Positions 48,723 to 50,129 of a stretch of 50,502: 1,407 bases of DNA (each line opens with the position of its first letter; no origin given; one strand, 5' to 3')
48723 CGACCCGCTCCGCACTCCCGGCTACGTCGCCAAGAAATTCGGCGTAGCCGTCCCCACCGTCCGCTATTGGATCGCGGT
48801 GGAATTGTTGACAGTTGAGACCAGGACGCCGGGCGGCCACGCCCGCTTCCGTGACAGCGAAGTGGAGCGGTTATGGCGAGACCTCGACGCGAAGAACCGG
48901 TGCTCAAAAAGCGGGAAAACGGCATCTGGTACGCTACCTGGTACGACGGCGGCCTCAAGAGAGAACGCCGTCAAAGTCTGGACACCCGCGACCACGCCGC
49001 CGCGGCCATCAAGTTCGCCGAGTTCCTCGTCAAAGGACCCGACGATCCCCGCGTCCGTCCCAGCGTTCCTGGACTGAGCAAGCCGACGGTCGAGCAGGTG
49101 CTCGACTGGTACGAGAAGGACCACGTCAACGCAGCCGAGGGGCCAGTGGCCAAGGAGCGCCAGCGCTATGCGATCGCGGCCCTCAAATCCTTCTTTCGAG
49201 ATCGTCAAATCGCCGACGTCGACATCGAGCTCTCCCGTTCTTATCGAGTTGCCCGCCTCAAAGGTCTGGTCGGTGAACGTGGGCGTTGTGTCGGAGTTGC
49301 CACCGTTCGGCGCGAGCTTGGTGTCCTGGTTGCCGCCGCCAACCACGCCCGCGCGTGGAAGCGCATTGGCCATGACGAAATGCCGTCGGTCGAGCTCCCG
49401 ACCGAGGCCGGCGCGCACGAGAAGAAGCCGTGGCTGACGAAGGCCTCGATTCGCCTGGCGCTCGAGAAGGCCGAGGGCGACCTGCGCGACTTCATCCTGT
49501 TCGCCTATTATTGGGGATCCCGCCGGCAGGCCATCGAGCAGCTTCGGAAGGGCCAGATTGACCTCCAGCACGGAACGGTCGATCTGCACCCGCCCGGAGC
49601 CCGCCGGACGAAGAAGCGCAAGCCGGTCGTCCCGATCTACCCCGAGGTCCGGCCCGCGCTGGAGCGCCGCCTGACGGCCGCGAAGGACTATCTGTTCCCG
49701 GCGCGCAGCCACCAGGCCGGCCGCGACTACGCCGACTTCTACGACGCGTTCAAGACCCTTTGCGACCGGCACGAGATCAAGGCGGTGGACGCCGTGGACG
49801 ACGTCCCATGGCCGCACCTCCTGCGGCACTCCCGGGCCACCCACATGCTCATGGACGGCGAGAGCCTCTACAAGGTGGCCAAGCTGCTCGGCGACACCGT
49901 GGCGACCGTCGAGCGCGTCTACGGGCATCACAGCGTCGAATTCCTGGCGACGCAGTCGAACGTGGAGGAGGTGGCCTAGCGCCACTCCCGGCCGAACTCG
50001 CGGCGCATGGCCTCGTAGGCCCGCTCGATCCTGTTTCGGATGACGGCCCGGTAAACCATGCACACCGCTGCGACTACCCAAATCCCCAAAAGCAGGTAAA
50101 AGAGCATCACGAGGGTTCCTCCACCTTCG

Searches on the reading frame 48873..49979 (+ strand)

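Call 80: search_protein_families(library=pfam, proteins=[window:48873-49979:+], max_evalue=0.001)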
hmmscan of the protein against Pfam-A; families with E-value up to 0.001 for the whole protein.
window:48873-49979:+ (368 aa): 1 family
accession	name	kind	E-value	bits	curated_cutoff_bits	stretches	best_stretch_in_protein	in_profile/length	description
PF00589.27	Phage_integrase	-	3.7e-15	56.6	27.1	1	199-354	14-169/172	Phage integrase family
